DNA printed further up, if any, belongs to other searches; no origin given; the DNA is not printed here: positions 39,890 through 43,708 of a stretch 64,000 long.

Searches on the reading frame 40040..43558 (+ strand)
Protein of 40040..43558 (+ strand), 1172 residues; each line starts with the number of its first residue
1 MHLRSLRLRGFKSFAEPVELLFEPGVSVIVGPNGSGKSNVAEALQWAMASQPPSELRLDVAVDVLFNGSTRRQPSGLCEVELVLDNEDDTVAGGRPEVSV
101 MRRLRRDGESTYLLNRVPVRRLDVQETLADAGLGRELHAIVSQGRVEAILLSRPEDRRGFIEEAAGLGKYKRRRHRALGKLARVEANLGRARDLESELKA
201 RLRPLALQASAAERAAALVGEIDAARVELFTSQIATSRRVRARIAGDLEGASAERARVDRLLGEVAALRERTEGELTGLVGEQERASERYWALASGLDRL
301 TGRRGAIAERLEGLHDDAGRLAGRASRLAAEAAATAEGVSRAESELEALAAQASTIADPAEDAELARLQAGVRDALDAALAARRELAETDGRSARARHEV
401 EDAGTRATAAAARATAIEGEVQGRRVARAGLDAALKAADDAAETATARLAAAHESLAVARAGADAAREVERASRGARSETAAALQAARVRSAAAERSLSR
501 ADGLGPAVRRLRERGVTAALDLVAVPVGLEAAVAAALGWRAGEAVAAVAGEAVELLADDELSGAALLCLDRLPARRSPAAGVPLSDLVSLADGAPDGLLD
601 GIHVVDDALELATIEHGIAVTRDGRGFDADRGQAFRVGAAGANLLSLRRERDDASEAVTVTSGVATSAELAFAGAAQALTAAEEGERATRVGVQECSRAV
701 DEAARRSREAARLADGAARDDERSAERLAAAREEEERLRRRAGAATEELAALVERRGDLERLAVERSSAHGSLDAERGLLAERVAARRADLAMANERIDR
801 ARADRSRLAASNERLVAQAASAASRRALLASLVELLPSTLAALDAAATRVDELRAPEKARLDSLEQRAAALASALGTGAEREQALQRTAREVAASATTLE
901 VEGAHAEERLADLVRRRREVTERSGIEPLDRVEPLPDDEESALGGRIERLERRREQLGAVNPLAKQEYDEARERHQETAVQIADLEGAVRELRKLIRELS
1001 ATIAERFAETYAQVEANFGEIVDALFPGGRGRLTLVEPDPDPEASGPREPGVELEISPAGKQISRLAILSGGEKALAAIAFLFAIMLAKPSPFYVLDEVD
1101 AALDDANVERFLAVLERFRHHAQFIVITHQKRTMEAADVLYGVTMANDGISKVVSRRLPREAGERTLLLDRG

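Call 54: search_protein_families(library=pfam, proteins=[window:40040-43558:+], max_evalue=0.001)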
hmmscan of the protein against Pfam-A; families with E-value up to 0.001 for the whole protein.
window:40040-43558:+ (1172 aa): 4 families
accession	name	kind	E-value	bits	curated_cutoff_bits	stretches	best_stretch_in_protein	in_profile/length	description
PF02463.25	SMC_N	-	1.8e-64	217.6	40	1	3-1151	2-219/220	RecF/RecN/SMC N terminal domain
PF13476.12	AAA_23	-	3.4e-14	54.4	27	1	5-163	1-161/201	AAA domain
PF13304.12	AAA_21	-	1.9e-12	48.3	27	2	27-74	2-54/304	AAA domain, putative AbiEii toxin, Type IV TA system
PF13175.12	AAA_15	-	4.2e-08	33.6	32.1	1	1-46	1-45/374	AAA ATPase domain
